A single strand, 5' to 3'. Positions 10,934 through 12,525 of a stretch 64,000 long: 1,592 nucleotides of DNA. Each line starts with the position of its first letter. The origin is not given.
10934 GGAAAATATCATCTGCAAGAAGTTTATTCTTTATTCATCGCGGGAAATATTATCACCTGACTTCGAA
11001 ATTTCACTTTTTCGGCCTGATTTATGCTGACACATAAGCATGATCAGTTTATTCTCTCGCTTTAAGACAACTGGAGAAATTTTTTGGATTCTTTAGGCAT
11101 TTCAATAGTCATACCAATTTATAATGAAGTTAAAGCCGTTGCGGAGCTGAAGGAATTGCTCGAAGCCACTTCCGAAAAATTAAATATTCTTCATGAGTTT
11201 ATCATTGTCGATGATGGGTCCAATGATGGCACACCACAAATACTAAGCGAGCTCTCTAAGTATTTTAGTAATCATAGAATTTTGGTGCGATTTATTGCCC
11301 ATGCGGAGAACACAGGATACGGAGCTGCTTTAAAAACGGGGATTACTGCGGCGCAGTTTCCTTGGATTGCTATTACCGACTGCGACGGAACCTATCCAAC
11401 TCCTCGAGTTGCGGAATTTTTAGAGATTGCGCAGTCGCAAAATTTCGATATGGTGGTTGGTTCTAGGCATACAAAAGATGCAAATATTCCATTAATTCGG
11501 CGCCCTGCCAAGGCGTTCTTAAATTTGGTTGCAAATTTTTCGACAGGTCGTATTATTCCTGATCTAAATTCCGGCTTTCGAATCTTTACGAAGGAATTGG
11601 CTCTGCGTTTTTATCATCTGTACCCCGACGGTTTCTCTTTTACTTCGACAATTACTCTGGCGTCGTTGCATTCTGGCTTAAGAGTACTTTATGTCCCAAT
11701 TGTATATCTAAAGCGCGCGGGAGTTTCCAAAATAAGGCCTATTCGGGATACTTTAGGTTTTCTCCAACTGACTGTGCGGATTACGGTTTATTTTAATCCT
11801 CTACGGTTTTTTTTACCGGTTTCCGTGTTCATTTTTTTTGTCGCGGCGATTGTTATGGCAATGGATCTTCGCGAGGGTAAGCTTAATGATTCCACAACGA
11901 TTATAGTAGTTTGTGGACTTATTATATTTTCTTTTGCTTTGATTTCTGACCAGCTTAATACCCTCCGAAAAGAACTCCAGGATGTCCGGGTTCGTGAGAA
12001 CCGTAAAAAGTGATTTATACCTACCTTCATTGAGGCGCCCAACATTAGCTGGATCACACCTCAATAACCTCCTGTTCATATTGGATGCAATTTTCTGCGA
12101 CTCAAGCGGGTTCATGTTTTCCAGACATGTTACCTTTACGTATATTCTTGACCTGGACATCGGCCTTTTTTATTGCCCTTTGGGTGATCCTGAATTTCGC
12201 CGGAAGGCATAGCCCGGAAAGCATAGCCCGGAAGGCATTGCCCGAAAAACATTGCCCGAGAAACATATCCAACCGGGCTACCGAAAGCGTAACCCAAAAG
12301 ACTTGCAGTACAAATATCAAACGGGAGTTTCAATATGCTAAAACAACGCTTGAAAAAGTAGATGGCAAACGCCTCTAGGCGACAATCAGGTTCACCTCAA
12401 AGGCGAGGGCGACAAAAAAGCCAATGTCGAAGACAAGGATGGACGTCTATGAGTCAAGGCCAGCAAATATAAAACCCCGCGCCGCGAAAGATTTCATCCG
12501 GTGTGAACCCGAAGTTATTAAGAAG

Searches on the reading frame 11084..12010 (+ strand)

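Call 57: search_protein_families(library=pfam, proteins=[window:11084-12010:+], max_evalue=0.1)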
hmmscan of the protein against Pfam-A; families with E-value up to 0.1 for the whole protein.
window:11084-12010:+ (309 aa): 5 families
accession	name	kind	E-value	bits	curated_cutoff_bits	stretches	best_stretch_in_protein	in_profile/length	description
PF00535.33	Glycos_transf_2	-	2.7e-27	96.2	23.3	1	7-172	1-163/168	Glycosyl transferase family 2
PF10111.15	Glyco_tranf_2_2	-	0.00012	22.1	27.3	1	7-122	1-112/276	Glycosyltransferase like family 2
PF13641.12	Glyco_tranf_2_3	-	0.00027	21.5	27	1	6-131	3-126/230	Glycosyltransferase like family 2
PF13704.12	Glyco_tranf_2_4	-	0.0029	18.5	27.5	1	35-101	17-81/98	Glycosyl transferase family 2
PF04789.21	DUF621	-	0.02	14.5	21.3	1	238-288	193-243/306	Protein of unknown function (DUF621)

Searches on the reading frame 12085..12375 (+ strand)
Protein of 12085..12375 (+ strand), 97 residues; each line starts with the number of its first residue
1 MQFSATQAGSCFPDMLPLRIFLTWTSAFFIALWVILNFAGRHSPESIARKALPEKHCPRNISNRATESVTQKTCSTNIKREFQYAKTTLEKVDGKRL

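Call 39: search_protein_representatives(protein=window:12085-12375:+)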
Query: 97 residues. Proteins with E-value up to 0.001 (for the whole library): 2; up to 1e-10: 1; up to 1e-30: 1. The best 2 are listed.
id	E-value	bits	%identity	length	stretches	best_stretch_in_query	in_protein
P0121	1.2e-59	214.4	100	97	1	1-97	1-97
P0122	5.4e-06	42.8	33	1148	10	18-45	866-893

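Call 57: search_protein_families(library=pfam, proteins=[window:12085-12375:+], max_evalue=0.1)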
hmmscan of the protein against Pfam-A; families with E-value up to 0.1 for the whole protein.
window:12085-12375:+ (97 aa): 0 families

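Call 70: find_homologous_proteins(query=window:12085-12375:+, max_evalue=0.01)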
Query window:12085-12375:+ (97 aa): 1 proteins with E <= 0.01 among 1 candidates.
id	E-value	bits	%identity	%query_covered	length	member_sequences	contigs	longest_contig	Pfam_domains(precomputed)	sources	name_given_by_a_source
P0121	3.8e-59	214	100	100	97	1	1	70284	-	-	-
